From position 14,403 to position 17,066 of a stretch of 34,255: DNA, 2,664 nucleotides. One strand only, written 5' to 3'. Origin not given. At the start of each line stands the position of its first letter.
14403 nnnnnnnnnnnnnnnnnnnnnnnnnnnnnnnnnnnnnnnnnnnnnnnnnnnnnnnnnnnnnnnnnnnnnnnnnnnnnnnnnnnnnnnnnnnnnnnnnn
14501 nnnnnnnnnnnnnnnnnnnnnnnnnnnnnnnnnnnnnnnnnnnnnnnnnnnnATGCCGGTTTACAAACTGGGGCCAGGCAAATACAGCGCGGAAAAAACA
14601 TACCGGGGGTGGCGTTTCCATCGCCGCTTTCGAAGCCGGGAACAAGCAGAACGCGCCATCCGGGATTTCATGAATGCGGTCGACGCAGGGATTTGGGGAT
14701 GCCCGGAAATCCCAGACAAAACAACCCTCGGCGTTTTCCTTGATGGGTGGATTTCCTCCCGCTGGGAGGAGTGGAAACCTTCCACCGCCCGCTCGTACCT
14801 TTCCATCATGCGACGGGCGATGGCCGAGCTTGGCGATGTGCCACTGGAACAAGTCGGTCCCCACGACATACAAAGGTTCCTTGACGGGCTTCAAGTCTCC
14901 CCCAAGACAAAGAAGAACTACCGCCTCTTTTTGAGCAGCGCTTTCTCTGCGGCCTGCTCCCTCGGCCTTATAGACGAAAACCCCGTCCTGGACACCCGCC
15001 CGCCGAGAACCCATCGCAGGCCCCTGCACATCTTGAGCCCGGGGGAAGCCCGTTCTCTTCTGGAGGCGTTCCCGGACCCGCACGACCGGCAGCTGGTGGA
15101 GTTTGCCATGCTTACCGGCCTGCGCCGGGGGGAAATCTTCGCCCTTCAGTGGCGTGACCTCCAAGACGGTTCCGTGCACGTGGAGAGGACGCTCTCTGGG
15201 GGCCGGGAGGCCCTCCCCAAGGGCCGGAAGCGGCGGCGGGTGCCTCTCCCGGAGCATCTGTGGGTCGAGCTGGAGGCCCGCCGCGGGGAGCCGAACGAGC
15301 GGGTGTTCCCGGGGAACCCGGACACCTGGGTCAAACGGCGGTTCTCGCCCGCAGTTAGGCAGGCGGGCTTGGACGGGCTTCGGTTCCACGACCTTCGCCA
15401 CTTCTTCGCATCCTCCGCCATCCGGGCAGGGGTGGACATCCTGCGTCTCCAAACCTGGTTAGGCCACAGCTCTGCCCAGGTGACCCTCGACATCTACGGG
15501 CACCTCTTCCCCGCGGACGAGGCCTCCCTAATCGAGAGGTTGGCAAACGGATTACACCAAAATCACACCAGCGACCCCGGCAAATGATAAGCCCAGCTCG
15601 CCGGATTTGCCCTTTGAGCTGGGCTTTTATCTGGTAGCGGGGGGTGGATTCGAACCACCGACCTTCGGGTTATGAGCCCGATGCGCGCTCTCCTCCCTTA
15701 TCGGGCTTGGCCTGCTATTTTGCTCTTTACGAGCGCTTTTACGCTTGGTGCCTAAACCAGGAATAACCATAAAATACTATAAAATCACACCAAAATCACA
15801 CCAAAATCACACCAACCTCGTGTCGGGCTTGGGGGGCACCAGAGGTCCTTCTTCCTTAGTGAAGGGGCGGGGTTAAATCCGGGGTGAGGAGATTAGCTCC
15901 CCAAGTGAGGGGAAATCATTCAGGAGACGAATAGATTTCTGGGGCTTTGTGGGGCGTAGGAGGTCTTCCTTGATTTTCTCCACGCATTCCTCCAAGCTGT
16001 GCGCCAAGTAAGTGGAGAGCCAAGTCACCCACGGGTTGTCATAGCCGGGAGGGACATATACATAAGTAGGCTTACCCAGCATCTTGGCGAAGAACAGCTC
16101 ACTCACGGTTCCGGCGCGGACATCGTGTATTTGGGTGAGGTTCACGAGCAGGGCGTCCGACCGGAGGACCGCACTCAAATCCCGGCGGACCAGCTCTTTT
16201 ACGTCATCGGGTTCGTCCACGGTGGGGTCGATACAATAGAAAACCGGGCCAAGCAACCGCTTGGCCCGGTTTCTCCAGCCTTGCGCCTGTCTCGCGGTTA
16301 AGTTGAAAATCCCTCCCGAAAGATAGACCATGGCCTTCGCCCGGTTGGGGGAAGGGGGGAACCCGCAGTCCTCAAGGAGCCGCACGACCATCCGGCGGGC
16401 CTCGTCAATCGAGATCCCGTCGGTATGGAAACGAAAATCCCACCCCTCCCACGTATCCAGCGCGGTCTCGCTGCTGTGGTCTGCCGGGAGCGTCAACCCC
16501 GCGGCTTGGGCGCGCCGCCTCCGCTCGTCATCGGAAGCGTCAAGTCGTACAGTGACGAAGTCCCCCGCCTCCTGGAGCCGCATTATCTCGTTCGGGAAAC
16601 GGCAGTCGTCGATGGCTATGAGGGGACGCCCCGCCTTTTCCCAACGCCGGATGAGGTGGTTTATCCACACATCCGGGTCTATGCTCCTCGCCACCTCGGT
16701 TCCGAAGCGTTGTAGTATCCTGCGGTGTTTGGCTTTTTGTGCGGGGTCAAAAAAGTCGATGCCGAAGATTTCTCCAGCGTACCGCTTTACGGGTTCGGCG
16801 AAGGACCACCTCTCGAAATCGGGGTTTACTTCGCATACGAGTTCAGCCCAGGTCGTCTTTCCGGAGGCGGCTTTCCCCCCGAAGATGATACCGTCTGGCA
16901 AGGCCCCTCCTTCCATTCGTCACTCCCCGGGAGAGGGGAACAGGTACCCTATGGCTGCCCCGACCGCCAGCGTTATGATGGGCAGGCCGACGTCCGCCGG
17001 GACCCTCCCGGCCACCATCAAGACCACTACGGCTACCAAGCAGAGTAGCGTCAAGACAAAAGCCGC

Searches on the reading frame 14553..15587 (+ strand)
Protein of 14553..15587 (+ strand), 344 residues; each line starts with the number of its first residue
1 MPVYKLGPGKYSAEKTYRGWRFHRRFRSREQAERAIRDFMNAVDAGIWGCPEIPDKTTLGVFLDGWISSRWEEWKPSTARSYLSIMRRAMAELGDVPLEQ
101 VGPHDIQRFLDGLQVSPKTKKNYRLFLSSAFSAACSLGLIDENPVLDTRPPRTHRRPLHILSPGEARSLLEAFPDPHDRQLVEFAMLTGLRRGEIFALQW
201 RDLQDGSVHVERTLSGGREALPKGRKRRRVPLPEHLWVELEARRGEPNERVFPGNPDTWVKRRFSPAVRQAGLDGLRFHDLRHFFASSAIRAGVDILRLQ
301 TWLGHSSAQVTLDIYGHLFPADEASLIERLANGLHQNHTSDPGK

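Call 11: search_protein_families(library=pfam, proteins=[window:14553-15587:+], max_evalue=0.01)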
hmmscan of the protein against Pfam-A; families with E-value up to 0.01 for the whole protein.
window:14553-15587:+ (344 aa): 4 families
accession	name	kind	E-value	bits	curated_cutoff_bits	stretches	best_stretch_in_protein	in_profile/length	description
PF00589.27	Phage_integrase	-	9.9e-21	74.7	27.1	1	163-319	5-169/172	Phage integrase family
PF22022.2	Phage_int_M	-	3.3e-06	27.7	27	1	65-149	7-94/96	Phage integrase central domain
PF14659.12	Phage_int_SAM_3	-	0.00012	22.6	22.6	1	58-113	1-57/58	Phage integrase, N-terminal SAM-like domain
PF13495.12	Phage_int_SAM_4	-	0.0007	20.4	27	1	72-131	12-75/85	Phage integrase, N-terminal SAM-like domain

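Call 12: search_protein_families(library=phrogs, proteins=[window:14553-15587:+], max_evalue=0.01)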
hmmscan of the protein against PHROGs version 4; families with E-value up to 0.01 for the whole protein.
window:14553-15587:+ (344 aa): 9 families
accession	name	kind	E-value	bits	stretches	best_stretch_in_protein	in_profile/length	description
phrog_1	-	integration and excision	8.6e-66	224.4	1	5-335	118-452/611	integrase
phrog_216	-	integration and excision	2.5e-40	139.4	1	114-336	9-242/301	integrase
phrog_7244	-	integration and excision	4.1e-11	43.6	1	91-222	108-242/263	integrase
phrog_37709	-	unknown function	9.2e-08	33.1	1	126-203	27-102/116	-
phrog_25190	-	integration and excision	1.4e-06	29.6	1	243-330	15-101/109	integrase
phrog_7685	-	integration and excision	2.8e-06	28.1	1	275-326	180-231/240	integrase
phrog_35951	-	unknown function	6.7e-06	27.5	1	263-318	8-62/97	-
phrog_7269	-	integration and excision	5.4e-05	24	1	276-320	28-71/89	integrase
phrog_34557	-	integration and excision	0.0015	19.3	0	262-311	112-160/183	integrase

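Call 29: find_homologous_proteins(query=window:14553-15587:+, max_evalue=1e-20)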
Query window:14553-15587:+ (344 aa): 102 proteins with E <= 1e-20 among 5195 candidates.
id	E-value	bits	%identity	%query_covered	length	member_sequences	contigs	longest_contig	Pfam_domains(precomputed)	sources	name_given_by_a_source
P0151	1.7e-206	703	100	89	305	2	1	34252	PF22022.3,PF00589.28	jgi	-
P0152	1.5e-30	125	32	92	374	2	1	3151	PF14659.13,PF00589.28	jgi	-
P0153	2.0e-30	124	33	89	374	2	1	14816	PF14659.13,PF22022.3,PF00589.28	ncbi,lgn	-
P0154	5.7e-30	123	33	94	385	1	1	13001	PF14659.13,PF22022.3,PF00589.28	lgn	-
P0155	7.6e-30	122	33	86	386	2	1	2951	PF14659.13,PF22022.3,PF26003.1,PF00589.28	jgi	-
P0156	1.5e-29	121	32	90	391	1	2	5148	PF14659.13,PF00589.28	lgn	-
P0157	2.4e-29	121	34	78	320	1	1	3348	PF14659.13,PF22022.3,PF00589.28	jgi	jgi:integrase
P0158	5.0e-29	120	33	85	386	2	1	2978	PF14659.13,PF00589.28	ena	-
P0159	1.9e-28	118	30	90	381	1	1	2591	PF14659.13,PF00589.28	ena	-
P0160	4.7e-28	116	31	85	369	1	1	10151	PF14659.13,PF00589.28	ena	-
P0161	6.6e-28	116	36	74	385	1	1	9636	PF00589.28,PF02899.24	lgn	-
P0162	8.0e-28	116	33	75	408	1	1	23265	PF00589.28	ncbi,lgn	-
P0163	8.3e-28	116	31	89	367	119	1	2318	PF22022.3,PF00589.28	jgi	jgi:integrase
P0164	1.1e-27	115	32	81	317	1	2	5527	PF14659.13,PF00589.28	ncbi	-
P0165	4.9e-27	113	31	88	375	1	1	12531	PF14659.13,PF22022.3,PF00589.28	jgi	jgi:integrase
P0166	7.3e-27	112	33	94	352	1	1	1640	PF00589.28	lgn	-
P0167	1.0e-26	112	32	93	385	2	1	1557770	PF14659.13,PF00589.28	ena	-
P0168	2.3e-26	111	34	74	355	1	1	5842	PF14659.13,PF00589.28,PF02899.24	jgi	jgi:integrase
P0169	2.6e-26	111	33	93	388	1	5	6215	PF14659.13,PF22022.3,PF00589.28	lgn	-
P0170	4.3e-26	110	34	78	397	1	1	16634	PF14659.13,PF00589.28,PF11917.14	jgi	-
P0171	4.3e-26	110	34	83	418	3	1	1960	PF14659.13,PF00589.28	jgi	jgi:integrase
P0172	5.6e-26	110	33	74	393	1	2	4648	PF00589.28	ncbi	-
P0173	7.0e-26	109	32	87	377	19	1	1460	PF14659.13,PF00589.28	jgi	jgi:integrase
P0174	8.0e-26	109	32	76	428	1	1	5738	PF00589.28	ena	-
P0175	2.0e-25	108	33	93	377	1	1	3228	PF14659.13,PF22022.3,PF00589.28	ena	-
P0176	2.7e-25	107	33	84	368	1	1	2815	PF14659.13,PF22022.3,PF26003.1,PF00589.28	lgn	-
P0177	2.8e-25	107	31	80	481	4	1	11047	PF14659.13,PF00589.28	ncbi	-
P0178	4.0e-25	107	34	89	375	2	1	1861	PF14659.13,PF22022.3,PF26003.1,PF00589.28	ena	-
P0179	4.6e-25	107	31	84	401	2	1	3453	PF14659.13,PF00589.28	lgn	-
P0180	5.4e-25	106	33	72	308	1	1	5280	PF14659.13,PF00589.28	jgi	jgi:integrase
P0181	5.6e-25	106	31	99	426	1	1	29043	PF14659.13,PF22022.3,PF00589.28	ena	-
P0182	7.0e-25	106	34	75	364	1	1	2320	PF14659.13,PF00589.28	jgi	jgi:integrase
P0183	7.6e-25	106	31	82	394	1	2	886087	PF00589.28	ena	-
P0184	1.1e-24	105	30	77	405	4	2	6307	PF14659.13,PF00589.28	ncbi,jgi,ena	-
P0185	1.2e-24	105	32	80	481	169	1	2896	PF14659.13,PF00589.28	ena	-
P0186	1.5e-24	105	32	72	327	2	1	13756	PF14659.13,PF00589.28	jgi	jgi:integrase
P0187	2.0e-24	104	33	82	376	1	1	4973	PF14659.13,PF22022.3,PF00589.28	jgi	jgi:integrase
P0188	3.5e-24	104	32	81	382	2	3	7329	PF14659.13,PF00589.28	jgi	jgi:integrase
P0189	3.8e-24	104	34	74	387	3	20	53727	PF14659.13,PF00589.28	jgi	jgi:integrase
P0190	7.5e-24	103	30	90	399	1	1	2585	PF14659.13,PF00589.28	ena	-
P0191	9.7e-24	102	28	90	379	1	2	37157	PF14659.13,PF14657.13,PF00589.28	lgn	-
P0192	1.6e-23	102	30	85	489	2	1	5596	PF14659.13,PF00589.28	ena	-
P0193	2.4e-23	101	34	80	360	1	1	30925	PF00589.28,PF02899.24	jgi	jgi:integrase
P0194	2.5e-23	101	32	83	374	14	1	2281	PF14659.13,PF22022.3,PF00589.28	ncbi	-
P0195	2.7e-23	101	33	83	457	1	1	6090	PF12728.14,PF14659.13,PF00589.28,PF24624.2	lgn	-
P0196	4.6e-23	100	31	88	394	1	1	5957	PF14659.13,PF00589.28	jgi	jgi:integrase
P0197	4.7e-23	100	31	89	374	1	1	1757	PF14659.13,PF14657.13,PF00589.28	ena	-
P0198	5.0e-23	100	29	90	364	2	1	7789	PF14659.13,PF00589.28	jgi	jgi:integrase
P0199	5.1e-23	100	31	89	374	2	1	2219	PF14659.13,PF00589.28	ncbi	-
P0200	6.1e-23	100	30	85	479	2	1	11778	PF14659.13,PF00589.28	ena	-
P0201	6.2e-23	100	31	89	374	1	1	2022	PF14659.13,PF14657.13,PF00589.28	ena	-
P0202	6.7e-23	99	30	83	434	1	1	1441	PF14659.13,PF00589.28,PF24624.2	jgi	jgi:integrase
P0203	7.4e-23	99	31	89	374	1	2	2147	PF14659.13,PF00589.28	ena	-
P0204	7.7e-23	99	30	89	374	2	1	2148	PF14659.13,PF14657.13,PF22022.3,PF00589.28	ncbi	-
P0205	8.4e-23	99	31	76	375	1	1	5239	PF14659.13,PF00589.28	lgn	-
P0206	9.1e-23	99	31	89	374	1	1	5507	PF14659.13,PF00589.28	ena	-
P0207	1.0e-22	99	31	74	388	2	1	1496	PF14659.13,PF00589.28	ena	-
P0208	1.1e-22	99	29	94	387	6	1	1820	PF00589.28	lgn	-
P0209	1.2e-22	99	33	76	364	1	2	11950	PF14659.13,PF22022.3,PF26003.1,PF00589.28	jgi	-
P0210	1.2e-22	99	30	87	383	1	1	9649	PF26003.1,PF00589.28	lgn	-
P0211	1.3e-22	98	31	81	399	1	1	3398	PF14659.13,PF00589.28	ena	-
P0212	1.6e-22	98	31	78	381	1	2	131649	PF14659.13,PF00589.28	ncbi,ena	-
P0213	1.7e-22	98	33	64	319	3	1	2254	PF14659.13,PF13102.13,PF00589.28,PF24624.2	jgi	jgi:integrase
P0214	2.0e-22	98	33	87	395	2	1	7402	PF14659.13,PF00589.28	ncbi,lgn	-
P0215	2.2e-22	98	28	80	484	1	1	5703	PF14659.13,PF00589.28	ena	-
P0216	2.8e-22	97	31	91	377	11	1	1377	PF14659.13,PF22022.3,PF26003.1,PF00589.28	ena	-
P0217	3.8e-22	97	29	93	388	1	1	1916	PF14659.13,PF00589.28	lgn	-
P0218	4.3e-22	97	32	79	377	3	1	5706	PF14659.13,PF22022.3,PF00589.28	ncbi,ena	-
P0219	4.5e-22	97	29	77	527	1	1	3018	PF14659.13,PF00589.28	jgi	-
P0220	4.8e-22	97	28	92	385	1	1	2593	PF14659.13,PF00589.28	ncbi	-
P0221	4.8e-22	97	31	85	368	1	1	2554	PF14659.13,PF00589.28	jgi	jgi:integrase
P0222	5.0e-22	97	27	94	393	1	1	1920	PF14657.13,PF00589.28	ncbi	-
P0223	5.3e-22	96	28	89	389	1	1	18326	PF14659.13,PF14657.13,PF00589.28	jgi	jgi:integrase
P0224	6.6e-22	96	28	76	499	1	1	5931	PF14659.13,PF00589.28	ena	-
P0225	7.0e-22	96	28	88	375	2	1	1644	PF14659.13,PF14657.13,PF00589.28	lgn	-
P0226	7.3e-22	96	30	89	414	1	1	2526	PF14659.13,PF00589.28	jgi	jgi:integrase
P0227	8.2e-22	96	30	76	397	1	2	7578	PF14659.13,PF22022.3,PF00589.28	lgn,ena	-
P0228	1.5e-21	95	28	88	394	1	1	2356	PF14659.13,PF14657.13,PF00589.28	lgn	-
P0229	1.6e-21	95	28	89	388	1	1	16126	PF14659.13,PF00589.28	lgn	-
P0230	1.8e-21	95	30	79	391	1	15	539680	PF14659.13,PF00589.28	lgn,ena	-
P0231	1.9e-21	95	30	78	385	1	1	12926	PF14659.13,PF00589.28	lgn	-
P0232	2.0e-21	95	31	93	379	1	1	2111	PF14659.13,PF22022.3,PF26003.1,PF00589.28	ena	-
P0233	2.1e-21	94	30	92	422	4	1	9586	PF14659.13,PF22022.3,PF26003.1,PF00589.28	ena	-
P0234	2.6e-21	94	30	88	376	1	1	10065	PF14659.13,PF00589.28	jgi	jgi:integrase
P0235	2.7e-21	94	29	92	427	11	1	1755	PF26003.1,PF00589.28,PF02899.24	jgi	-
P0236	2.8e-21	94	29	78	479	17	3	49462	PF14659.13,PF00589.28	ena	-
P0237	3.2e-21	94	30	81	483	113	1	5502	PF14659.13,PF00589.28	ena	-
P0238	3.3e-21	94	35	69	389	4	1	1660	PF00589.28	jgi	-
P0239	3.4e-21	94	30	87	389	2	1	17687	PF14659.13,PF00589.28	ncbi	-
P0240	4.0e-21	94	32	83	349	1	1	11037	PF00589.28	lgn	-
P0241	4.3e-21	93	33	82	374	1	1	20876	PF14659.13,PF00589.28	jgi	jgi:integrase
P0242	4.5e-21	93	27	88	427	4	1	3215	PF13102.13,PF00589.28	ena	-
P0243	5.4e-21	93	31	83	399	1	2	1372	PF14659.13,PF26003.1,PF00589.28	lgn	-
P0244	5.5e-21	93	30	89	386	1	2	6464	PF14659.13,PF14657.13,PF00589.28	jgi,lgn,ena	-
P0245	5.6e-21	93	27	97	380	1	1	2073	PF14659.13,PF00589.28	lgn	-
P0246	6.1e-21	93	29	83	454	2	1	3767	PF12728.14,PF14659.13,PF00589.28,PF24624.2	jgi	jgi:integrase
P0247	6.4e-21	93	30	80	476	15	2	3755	PF14659.13,PF00589.28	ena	-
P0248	6.7e-21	93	27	95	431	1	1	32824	PF14659.13,PF00589.28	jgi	jgi:integrase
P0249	7.4e-21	93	27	97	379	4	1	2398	PF14659.13,PF00589.28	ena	-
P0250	7.7e-21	93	32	77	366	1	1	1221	PF00589.28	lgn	-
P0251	7.9e-21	93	28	94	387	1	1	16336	PF14659.13,PF00589.28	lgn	-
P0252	9.7e-21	92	30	73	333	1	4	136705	PF00589.28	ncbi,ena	-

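Call 78: find_encoding_contigs(protein=P0153, flank=4000, max_places=1)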
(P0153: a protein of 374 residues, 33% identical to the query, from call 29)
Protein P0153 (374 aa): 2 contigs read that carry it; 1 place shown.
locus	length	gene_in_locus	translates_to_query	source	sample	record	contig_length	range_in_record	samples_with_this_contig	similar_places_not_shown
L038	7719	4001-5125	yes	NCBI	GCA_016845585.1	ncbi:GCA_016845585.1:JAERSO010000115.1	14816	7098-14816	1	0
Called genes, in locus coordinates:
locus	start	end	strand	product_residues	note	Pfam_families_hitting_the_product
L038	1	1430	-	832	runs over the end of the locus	PF01555:N6_N4_Mtase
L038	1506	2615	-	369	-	PF12307:DUF3631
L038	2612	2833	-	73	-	-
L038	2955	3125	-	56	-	PF12728:HTH_17, PF13411:MerR_1 (weak)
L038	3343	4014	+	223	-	-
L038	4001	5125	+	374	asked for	PF14659:Phage_int_SAM_3, PF22022:Phage_int_M, PF00589:Phage_integrase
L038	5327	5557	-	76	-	-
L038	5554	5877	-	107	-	-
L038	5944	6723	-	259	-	PF01149:Fapy_DNA_glyco, PF06831:H2TH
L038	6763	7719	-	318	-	?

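Call 79: find_encoding_contigs(protein=P0154, flank=4000, max_places=1)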
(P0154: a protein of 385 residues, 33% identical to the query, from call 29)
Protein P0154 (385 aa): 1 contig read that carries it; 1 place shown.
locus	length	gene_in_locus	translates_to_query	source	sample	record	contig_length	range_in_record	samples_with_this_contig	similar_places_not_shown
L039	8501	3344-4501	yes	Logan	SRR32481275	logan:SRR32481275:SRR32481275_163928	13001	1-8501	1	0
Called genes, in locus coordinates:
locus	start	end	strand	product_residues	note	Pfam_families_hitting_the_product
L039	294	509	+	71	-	PF12728:HTH_17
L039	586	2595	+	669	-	PF09250:Prim-Pol, PF13481:AAA_25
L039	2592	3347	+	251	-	-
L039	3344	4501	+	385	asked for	PF14659:Phage_int_SAM_3, PF22022:Phage_int_M, PF00589:Phage_integrase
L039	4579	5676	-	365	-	PF04326:SLFN_AlbA_2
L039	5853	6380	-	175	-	-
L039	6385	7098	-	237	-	-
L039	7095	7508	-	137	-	-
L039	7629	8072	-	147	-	PF01381:HTH_3, PF12844:HTH_19 (weak), PF13560:HTH_31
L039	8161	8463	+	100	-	-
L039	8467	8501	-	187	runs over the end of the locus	PF13643:DUF4145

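Call 80: find_encoding_contigs(protein=P0167, flank=4000, max_places=1)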
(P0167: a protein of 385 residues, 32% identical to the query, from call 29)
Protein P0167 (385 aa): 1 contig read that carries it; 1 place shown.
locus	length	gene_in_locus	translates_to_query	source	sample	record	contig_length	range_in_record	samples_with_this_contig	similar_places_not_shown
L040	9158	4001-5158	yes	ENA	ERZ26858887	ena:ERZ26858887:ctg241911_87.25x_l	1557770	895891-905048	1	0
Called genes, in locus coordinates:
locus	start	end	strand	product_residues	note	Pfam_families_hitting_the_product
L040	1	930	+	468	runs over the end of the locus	PF00909:Ammonium_transp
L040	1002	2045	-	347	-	PF00296:Bac_luciferase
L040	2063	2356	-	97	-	PF27609:Rv1322 (weak)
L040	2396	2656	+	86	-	PF20660:DUF6812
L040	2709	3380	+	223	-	PF04116:FA_hydroxylase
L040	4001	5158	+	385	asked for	PF14659:Phage_int_SAM_3 (weak), PF00589:Phage_integrase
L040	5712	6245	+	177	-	-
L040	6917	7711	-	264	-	PF01695:IstB_IS21, PF20720:nSTAND3 (weak), PF00004:AAA (weak)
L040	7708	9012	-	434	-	PF13936:HTH_38 (faint), PF22483:Mu-transpos_C_2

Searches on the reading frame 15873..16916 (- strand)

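Call 11: search_protein_families(library=pfam, proteins=[window:15873-16916:-], max_evalue=0.01)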
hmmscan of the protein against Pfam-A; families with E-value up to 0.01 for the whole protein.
window:15873-16916:- (347 aa): 4 families
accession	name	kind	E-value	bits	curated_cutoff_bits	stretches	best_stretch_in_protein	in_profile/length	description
PF21448.3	DNMK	-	5.9e-06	26.5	27.1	0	65-120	131-190/232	Deoxynucleotide monophosphate kinase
PF05014.21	Nuc_deoxyrib_tr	-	3.6e-05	24.3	28.8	1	197-288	1-97/117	Nucleoside 2-deoxyribosyltransferase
PF04275.20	P-mevalo_kinase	-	6.5e-05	23.3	33.8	1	13-116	2-110/114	Phosphomevalonate kinase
PF13238.12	AAA_18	-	0.0085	17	29.4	0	10-140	1-112/128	AAA domain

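Call 12: search_protein_families(library=phrogs, proteins=[window:15873-16916:-], max_evalue=0.01)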
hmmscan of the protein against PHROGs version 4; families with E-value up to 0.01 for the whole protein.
window:15873-16916:- (347 aa): 1 family
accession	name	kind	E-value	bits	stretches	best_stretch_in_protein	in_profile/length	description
phrog_139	-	other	3.3e-33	116.5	1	10-185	86-264/342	deoxynucleoside monophosphate kinase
